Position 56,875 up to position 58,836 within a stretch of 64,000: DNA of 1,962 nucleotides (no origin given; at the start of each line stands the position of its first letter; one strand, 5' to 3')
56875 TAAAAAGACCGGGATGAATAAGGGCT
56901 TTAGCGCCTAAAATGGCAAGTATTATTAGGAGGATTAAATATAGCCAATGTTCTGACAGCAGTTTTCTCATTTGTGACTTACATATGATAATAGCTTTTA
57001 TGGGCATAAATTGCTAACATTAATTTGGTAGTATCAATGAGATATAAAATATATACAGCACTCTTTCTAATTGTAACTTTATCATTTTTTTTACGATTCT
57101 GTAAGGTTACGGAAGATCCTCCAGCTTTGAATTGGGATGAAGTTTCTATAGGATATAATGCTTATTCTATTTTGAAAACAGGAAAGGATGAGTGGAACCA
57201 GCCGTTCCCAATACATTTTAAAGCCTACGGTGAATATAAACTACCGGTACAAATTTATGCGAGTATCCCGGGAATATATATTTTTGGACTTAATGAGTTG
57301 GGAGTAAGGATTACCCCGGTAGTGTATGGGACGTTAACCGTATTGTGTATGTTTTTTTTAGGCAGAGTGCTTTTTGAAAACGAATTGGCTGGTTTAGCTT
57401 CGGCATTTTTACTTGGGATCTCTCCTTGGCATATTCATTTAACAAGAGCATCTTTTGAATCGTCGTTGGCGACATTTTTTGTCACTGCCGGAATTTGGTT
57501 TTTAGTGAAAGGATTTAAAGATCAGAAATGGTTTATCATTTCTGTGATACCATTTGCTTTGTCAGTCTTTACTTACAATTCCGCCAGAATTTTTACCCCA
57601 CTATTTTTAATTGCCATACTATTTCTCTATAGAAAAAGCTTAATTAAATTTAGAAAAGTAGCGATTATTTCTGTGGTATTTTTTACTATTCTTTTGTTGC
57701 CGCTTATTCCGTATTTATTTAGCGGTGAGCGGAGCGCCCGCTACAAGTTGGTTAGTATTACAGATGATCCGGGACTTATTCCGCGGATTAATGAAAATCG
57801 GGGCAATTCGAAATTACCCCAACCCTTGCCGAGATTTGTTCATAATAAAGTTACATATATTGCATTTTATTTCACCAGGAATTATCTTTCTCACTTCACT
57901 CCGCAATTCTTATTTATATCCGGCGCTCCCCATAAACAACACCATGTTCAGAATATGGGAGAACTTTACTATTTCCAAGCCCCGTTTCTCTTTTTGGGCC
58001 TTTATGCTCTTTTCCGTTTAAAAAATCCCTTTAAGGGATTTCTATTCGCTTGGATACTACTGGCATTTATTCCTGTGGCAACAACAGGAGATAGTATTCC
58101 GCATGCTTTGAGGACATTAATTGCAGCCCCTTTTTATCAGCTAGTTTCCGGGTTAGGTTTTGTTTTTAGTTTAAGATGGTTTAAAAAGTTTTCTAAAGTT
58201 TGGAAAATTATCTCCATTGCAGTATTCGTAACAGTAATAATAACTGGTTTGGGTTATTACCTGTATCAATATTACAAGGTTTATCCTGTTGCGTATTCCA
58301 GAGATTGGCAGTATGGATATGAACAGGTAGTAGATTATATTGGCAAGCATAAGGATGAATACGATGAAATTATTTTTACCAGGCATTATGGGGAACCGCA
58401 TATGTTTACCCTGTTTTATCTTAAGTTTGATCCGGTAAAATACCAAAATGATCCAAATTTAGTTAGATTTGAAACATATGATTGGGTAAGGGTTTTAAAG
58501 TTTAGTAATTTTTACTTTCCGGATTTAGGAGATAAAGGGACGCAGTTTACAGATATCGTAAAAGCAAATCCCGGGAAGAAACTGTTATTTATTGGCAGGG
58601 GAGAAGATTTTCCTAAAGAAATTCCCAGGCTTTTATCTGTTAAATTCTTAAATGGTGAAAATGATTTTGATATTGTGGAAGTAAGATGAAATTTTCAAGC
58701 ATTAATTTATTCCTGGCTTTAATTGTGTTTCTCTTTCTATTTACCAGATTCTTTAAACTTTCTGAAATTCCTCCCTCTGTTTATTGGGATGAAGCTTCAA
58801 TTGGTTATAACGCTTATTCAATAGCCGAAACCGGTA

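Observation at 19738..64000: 44-kb extracytoplasmic glycosylation super-locus with ~22 GT-C transferases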

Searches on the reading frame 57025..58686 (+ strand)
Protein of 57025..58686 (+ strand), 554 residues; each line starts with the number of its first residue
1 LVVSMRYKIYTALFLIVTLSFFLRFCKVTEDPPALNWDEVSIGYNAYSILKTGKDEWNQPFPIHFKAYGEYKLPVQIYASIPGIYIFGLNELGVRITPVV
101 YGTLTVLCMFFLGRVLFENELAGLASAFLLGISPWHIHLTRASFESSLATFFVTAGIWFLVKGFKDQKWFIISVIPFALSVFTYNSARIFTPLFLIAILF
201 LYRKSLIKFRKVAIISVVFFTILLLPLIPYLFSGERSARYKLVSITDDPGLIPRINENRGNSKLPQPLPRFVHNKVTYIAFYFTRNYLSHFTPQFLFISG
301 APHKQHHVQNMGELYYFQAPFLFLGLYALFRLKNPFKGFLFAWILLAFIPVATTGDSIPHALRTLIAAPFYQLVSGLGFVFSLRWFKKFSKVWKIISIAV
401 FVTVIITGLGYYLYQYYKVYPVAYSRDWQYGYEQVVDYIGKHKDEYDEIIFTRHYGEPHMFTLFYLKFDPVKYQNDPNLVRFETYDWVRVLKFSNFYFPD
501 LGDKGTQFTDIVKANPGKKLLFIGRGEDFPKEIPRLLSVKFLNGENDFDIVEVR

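Call 5: search_protein_families(library=pfam, proteins=[window:57025-58686:+], max_evalue=0.001)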
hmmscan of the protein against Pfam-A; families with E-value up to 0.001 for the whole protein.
window:57025-58686:+ (554 aa): 2 families
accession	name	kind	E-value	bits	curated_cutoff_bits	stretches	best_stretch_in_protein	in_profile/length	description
PF13231.12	PMT_2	-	1.5e-09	38.7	26.1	1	84-227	14-157/160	Dolichyl-phosphate-mannose-protein mannosyltransferase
PF02366.24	PMT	-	1.2e-07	32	22.7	1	67-231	58-231/245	Dolichyl-phosphate-mannose-protein mannosyltransferase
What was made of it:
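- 57025..58689 (+): GT-C, group A (the best conserved member). PF13231 38.7 bits and PF02366 32 bits (call 5).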

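Call 23: search_protein_families(library=ncbifam, proteins=[window:57025-58686:+], max_evalue=0.01)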
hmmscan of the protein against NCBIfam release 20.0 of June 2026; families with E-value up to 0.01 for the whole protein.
window:57025-58686:+ (554 aa): 1 family
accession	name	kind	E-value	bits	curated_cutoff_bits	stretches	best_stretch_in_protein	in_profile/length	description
TIGR03663.1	TIGR03663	subfamily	1.5e-07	30.8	126.25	1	12-212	3-193/435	flippase activity-associated protein Agl23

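Call 55: find_homologous_proteins(query=window:57025-58686:+, max_evalue=0.00001)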
Query window:57025-58686:+ (554 aa): 2744 proteins with E <= 0.00001 among 8000 candidates; the best 120 are listed.
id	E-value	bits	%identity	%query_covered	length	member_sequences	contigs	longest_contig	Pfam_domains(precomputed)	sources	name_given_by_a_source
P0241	0.0e+0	1257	100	99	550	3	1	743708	PF02366.25,PF13231.13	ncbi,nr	ncbi:MAG: glycosyltransferase family 39 protein [Candidatus Daviesbacteria bacterium]|nr:glycosyltra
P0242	0.0e+0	1068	83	99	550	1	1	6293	PF02366.25,PF13231.13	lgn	-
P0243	0.0e+0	1044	81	99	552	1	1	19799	PF13231.13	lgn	-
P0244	0.0e+0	1042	82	99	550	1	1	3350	PF02366.25,PF13231.13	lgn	-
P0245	0.0e+0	1041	81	99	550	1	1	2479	PF02366.25,PF13231.13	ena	-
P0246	0.0e+0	1037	81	99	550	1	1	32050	PF02366.25,PF13231.13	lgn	-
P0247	0.0e+0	1029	79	99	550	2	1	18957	PF13231.13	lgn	-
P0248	0.0e+0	1024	79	99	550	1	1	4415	PF02366.25,PF13231.13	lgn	-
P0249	0.0e+0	1023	79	99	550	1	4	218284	PF02366.25,PF13231.13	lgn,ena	-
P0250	0.0e+0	1022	79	99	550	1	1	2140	PF02366.25,PF13231.13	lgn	-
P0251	0.0e+0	1020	79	99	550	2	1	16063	-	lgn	-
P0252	0.0e+0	1020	79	99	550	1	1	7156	PF02366.25,PF13231.13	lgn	-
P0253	0.0e+0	1019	79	99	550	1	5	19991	PF02366.25,PF13231.13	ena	-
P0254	0.0e+0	1017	78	96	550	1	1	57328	PF02366.25,PF13231.13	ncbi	-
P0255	0.0e+0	1017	78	99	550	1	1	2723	PF02366.25,PF13231.13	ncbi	-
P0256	0.0e+0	1016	80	99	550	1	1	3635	PF02366.25,PF13231.13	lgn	-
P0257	0.0e+0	1014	78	99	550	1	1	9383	PF02366.25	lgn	-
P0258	0.0e+0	1012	79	99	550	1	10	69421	PF02366.25,PF13231.13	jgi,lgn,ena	-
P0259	5.7e-298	1008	80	99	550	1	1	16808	PF02366.25,PF13231.13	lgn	-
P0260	7.5e-298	1007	80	97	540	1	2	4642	PF13231.13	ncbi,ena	-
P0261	1.1e-297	1007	80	99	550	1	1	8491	PF02366.25,PF13231.13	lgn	-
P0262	2.8e-297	1005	79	99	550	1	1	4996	PF02366.25,PF13231.13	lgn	-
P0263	4.2e-297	1005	78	99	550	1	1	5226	PF02366.25,PF13231.13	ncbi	-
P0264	3.7e-296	1002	79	99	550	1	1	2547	PF02366.25,PF13231.13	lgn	-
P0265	4.2e-296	1002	77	99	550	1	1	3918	PF02366.25,PF13231.13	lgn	-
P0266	8.2e-296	1001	79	99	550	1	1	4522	PF02366.25,PF13231.13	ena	-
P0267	1.3e-295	1000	79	97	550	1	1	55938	PF02366.25,PF13231.13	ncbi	-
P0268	1.5e-295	1000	79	96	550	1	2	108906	PF02366.25,PF13231.13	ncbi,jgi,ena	-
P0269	1.7e-295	1000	79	99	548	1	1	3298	PF02366.25,PF13231.13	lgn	-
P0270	6.5e-295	998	77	99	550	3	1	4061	PF02366.25,PF13231.13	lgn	-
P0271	7.0e-295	998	77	99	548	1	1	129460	PF02366.25,PF13231.13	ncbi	-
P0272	1.7e-294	996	77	99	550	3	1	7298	PF02366.25,PF13231.13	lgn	-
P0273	1.9e-294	996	77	99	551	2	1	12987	PF02366.25,PF13231.13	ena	-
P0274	4.6e-294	995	76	99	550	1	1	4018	PF02366.25,PF13231.13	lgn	-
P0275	5.8e-294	995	78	99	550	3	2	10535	PF02366.25,PF13231.13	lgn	-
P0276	2.7e-293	992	78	96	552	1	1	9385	PF02366.25,PF13231.13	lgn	-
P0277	7.3e-293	991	78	99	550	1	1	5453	PF02366.25,PF13231.13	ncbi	-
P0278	7.9e-293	991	77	100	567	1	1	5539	PF02366.25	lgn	-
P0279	2.5e-292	989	77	99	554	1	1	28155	PF02366.25,PF13231.13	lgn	-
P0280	2.7e-292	989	77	99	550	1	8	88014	PF02366.25,PF13231.13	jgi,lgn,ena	-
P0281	3.9e-292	988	76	99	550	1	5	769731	PF02366.25,PF13231.13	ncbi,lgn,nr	ncbi:glycosyltransferase family 39 protein [Candidatus Daviesbacteria bacterium]|nr:glycosyltransfer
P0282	6.0e-292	988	76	100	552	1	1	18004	PF02366.25,PF13231.13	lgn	-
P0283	1.0e-291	987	78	98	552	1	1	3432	PF02366.25,PF13231.13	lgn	-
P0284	1.0e-291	987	78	98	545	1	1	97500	PF02366.25,PF13231.13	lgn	-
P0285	1.1e-291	987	77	99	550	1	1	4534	PF02366.25,PF13231.13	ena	-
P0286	2.6e-291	986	78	96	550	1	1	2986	PF02366.25,PF13231.13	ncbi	-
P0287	7.0e-291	984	78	99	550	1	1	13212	PF02366.25,PF13231.13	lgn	-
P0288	1.3e-290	983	76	99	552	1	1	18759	PF02366.25,PF13231.13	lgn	-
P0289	1.7e-290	983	77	99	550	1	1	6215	PF02366.25,PF13231.13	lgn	-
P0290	2.0e-290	983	77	99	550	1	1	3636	PF02366.25,PF13231.13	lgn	-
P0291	2.5e-290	982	77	98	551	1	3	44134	PF13231.13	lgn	-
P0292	1.1e-289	980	77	99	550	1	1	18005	PF02366.25,PF13231.13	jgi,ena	-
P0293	1.1e-289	980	77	97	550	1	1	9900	PF02366.25,PF13231.13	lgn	-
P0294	1.7e-289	980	78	97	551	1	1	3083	PF02366.25,PF13231.13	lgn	-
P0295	1.8e-289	980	76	99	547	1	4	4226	PF02516.21,PF13231.13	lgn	-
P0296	2.5e-289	979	75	99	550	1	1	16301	PF13231.13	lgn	-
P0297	3.7e-289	979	76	99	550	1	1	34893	PF02366.25,PF13231.13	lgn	-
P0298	1.2e-288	977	75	99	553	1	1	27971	PF02366.25,PF13231.13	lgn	-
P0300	2.7e-288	976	76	99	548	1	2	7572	PF02366.25,PF13231.13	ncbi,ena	-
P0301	8.3e-288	974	76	99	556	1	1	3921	PF02366.25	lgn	-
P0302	1.1e-287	974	77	99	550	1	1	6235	PF02366.25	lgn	-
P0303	1.9e-287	973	77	99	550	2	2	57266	PF02366.25,PF13231.13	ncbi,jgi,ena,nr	ncbi:glycosyltransferase family 39 protein [Patescibacteria group bacterium]|nr:glycosyltransferase 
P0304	4.9e-287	972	82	92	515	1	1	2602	PF02366.25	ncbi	-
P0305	5.8e-287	971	76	99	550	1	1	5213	PF02366.25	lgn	-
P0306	6.8e-287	971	77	98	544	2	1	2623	PF02366.25,PF13231.13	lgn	-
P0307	9.8e-287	971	77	96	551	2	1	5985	PF02366.25,PF13231.13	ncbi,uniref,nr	ncbi:hypothetical protein A3I48_00355 [Candidatus Daviesbacteria bacterium RIFCSPLOWO2_02_FULL_36_7]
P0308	2.3e-286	969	75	99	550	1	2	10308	PF02366.25,PF13231.13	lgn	-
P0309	3.3e-286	969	75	99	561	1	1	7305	PF02366.25,PF13231.13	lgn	-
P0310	4.7e-286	968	75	99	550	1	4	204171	PF02366.25,PF13231.13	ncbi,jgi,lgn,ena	-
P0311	5.8e-286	968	77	99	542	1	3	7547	PF02366.25,PF13231.13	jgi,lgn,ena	-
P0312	6.8e-286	968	75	99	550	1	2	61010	PF02366.25,PF13231.13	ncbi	-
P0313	1.9e-285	966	75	99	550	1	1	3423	PF02366.25,PF13231.13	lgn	-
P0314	2.3e-285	966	77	96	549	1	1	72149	PF02366.25,PF13231.13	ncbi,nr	ncbi:MAG: glycosyltransferase family 39 protein [Candidatus Daviesbacteria bacterium]|nr:glycosyltra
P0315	2.5e-285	966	75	99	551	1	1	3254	PF02366.25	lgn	-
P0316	3.0e-285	966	75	99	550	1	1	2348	PF02366.25,PF13231.13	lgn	-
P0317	3.5e-285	966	76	96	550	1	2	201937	PF02366.25,PF13231.13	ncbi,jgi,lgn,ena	-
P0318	6.4e-285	965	76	99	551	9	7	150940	PF02366.25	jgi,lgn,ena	-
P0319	9.4e-285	964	75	96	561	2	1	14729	PF02366.25,PF13231.13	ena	-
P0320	9.6e-285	964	75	98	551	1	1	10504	PF02366.25,PF13231.13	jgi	jgi:4-amino-4-deoxy-L-arabinose transferase-like glycosyltransferase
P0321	1.3e-284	964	75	99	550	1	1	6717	PF02366.25,PF13231.13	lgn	-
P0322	4.7e-284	962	75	97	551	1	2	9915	PF02366.25,PF13231.13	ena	-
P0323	6.0e-284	961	76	99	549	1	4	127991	PF02366.25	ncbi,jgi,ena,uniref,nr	ncbi:hypothetical protein A3H40_04110 [Candidatus Daviesbacteria bacterium RIFCSPLOWO2_02_FULL_38_15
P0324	7.5e-284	961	76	96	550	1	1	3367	PF02366.25,PF13231.13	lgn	-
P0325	1.3e-283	960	76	97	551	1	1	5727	PF02366.25,PF13231.13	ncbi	-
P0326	1.7e-283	960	76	96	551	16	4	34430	PF02366.25,PF13231.13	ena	-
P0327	3.8e-283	959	75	99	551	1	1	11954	PF02366.25,PF13231.13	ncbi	-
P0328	5.0e-283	958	75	99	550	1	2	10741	PF02366.25,PF13231.13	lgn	-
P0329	5.3e-283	958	75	99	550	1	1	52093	PF02366.25,PF13231.13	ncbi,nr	ncbi:MAG: glycosyltransferase family 39 protein [Candidatus Daviesbacteria bacterium]|nr:glycosyltra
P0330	5.8e-283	958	75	99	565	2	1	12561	PF02366.25,PF13231.13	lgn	-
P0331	6.7e-283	958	75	98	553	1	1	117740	PF02366.25,PF13231.13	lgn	-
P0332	9.9e-283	957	74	99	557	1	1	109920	PF02366.25,PF13231.13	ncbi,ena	-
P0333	1.0e-282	957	75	97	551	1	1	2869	PF02366.25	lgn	-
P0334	1.5e-282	957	76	99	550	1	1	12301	PF02366.25,PF13231.13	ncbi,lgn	-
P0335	2.0e-282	956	75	99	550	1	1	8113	PF13231.13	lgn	-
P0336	3.6e-282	956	76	97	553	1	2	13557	PF02366.25,PF13231.13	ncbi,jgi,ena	-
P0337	4.9e-282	955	75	99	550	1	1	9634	PF02366.25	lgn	-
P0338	5.0e-282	955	75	99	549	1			PF02366.25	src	-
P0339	6.7e-282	955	74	99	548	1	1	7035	PF02366.25,PF13231.13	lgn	-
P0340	7.9e-282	954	73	99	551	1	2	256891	PF02366.25,PF13231.13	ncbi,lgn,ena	ncbi:MAG: phospholipid carrier-dependent glycosyltransferase [Patescibacteria group bacterium]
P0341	8.6e-282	954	75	98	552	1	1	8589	PF02366.25,PF13231.13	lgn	-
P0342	2.2e-280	950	76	98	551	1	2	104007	PF02366.25,PF13231.13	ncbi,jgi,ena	-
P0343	4.0e-280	949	75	99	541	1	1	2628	PF02366.25,PF13231.13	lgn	-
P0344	7.2e-280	948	74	99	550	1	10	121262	PF02366.25,PF13231.13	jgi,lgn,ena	-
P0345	1.7e-279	947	75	99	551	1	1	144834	PF02366.25,PF13231.13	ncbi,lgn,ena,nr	ncbi:MAG: Uncharacterized protein G01um10147_61 [Microgenomates group bacterium Gr01-1014_7]|nr:MAG:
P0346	2.0e-279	946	73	99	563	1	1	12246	PF02366.25,PF13231.13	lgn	-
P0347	3.9e-279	946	77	95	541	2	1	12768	PF02366.25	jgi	-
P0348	4.6e-279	945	74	99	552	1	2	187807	PF02366.25,PF13231.13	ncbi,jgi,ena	-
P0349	8.4e-279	944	74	99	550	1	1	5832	PF02366.25,PF13231.13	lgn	-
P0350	1.1e-278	944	73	99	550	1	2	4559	PF02366.25,PF13231.13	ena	-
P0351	1.4e-278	944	74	99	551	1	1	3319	PF02366.25,PF13231.13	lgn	-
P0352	1.8e-278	943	73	96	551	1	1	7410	PF02366.25,PF13231.13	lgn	-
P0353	3.1e-278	943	75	97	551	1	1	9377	PF02366.25,PF13231.13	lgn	-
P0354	4.7e-278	942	73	99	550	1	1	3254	PF02366.25,PF13231.13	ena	-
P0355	1.4e-277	940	73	99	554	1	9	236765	PF02366.25,PF13231.13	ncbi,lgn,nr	ncbi:glycosyltransferase family 39 protein [Candidatus Daviesbacteria bacterium]|nr:glycosyltransfer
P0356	3.7e-277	939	75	99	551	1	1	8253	PF02366.25,PF13231.13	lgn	-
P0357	3.9e-277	939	73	99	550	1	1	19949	PF02366.25,PF13231.13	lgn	-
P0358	5.6e-277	938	73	99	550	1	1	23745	PF02366.25,PF13231.13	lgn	-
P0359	5.9e-277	938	74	98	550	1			PF02366.25,PF13231.13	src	-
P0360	9.6e-277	938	74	99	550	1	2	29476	PF02366.25,PF13231.13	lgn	-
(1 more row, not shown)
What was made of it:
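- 57025..58689 (+): Orthologs 73-83% identical, NCBI name 'GT family 39' (call 55).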

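Call 56: find_encoding_contigs(protein=P0281, flank=10000, max_places=2)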
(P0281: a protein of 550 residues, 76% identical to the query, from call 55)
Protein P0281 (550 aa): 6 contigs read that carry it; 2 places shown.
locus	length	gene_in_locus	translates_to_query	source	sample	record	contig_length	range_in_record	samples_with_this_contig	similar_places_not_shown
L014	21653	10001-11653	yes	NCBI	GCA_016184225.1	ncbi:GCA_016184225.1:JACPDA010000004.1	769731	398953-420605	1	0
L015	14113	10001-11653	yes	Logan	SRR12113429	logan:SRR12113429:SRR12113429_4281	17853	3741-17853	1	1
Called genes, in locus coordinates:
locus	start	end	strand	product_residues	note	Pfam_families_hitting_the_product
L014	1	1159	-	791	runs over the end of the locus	PF09586:YfhO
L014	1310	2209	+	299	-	PF00535:Glycos_transf_2, PF10111:Glyco_tranf_2_2 (weak), PF13641:Glyco_tranf_2_3 (weak)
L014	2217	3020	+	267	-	PF00535:Glycos_transf_2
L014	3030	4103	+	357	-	PF00534:Glycos_transf_1, PF13692:Glyco_trans_1_4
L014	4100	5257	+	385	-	-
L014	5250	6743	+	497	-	PF13231:PMT_2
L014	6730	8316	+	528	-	PF13231:PMT_2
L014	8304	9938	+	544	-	PF13231:PMT_2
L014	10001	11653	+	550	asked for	PF02366:PMT, PF13231:PMT_2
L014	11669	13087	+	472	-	PF02366:PMT (weak), PF13231:PMT_2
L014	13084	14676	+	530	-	PF02366:PMT (weak), PF13231:PMT_2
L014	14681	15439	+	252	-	PF00535:Glycos_transf_2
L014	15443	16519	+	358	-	PF13439:Glyco_transf_4, PF00534:Glycos_transf_1, PF13692:Glyco_trans_1_4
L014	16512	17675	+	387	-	PF04188:Mannosyl_trans2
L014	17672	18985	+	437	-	PF01943:Polysacc_synt, PF13440:Polysacc_synt_3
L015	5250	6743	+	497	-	PF13231:PMT_2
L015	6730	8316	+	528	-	PF13231:PMT_2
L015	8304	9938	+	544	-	PF13231:PMT_2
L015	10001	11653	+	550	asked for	PF02366:PMT, PF13231:PMT_2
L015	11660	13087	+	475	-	PF02366:PMT (weak), PF13231:PMT_2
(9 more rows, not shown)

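Call 57: find_encoding_contigs(protein=P0340, flank=10000, max_places=2)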
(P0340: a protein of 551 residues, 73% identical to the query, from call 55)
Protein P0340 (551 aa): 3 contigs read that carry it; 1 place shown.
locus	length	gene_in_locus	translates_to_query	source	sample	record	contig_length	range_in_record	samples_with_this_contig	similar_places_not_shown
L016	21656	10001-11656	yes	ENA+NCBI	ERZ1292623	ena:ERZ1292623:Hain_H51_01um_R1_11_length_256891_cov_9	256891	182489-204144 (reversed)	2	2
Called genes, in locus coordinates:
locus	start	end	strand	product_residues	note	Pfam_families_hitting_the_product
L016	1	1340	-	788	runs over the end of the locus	PF09586:YfhO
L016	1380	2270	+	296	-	PF00535:Glycos_transf_2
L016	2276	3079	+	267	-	PF00535:Glycos_transf_2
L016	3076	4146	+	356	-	PF00534:Glycos_transf_1, PF13692:Glyco_trans_1_4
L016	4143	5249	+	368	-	PF05007:Mannosyl_trans (weak)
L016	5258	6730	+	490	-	PF13231:PMT_2 (weak)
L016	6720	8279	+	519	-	PF13231:PMT_2 (weak)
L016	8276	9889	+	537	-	PF02366:PMT (weak), PF13231:PMT_2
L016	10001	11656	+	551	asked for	PF02366:PMT, PF13231:PMT_2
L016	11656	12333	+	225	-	-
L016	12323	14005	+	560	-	-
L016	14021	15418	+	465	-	PF02366:PMT, PF13231:PMT_2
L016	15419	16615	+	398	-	PF13231:PMT_2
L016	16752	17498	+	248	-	PF00535:Glycos_transf_2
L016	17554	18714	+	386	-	PF04188:Mannosyl_trans2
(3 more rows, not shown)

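Call 67: predict_structure(alignment_id=A5)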
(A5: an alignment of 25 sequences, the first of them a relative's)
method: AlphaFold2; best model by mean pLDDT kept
length: 550 residues; sequences in the alignment: 25
mean_pLDDT: 85.3   pTM: 0.85
mean pLDDT of the five models: 85.3, 84.9, 84.6, 83.6, 83.2
residues with pLDDT >= 90: 281; 70-90: 188; 50-70: 80; < 50: 1
segments of 3 or more residues with pLDDT < 50: none
pLDDT, mean of each block of 10 residues (from residue 1): 90 95 84 88 95 85 67 93 95 93 97 95 94 78 91 96 94 91 88 94 90 93 70 53 56 58 56 72 84 76 67 92 90 93 83 66 94 92 86 89 89 81 83 95 93 90 96 87 80 84 89 94 88 90 92
secondary structure, 60 per line:
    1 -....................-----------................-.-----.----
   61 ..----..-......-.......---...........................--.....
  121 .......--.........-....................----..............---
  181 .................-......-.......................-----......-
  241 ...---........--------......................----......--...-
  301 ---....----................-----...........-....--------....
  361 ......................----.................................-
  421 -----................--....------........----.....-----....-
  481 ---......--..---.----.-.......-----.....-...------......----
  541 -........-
elements in order: H2-21 H33-48 H70-75 H77-83 H87-113 H116-127 H130-138 H140-159 H164-177 H181-197 H199-204 H206-228 H234-239 H247-254 H263-284 H289-294 E297-299 E304-307 H312-327 H333-343 H345-348 H357-382 H387-419 H426-441 E444-447 H454-461 H466-470 E476-479 E484-489 H504-510 E516-520 E531-536 E542-549
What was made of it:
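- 57025..58689 (+): AlphaFold pLDDT 85, pTM 0.85 (call 67).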
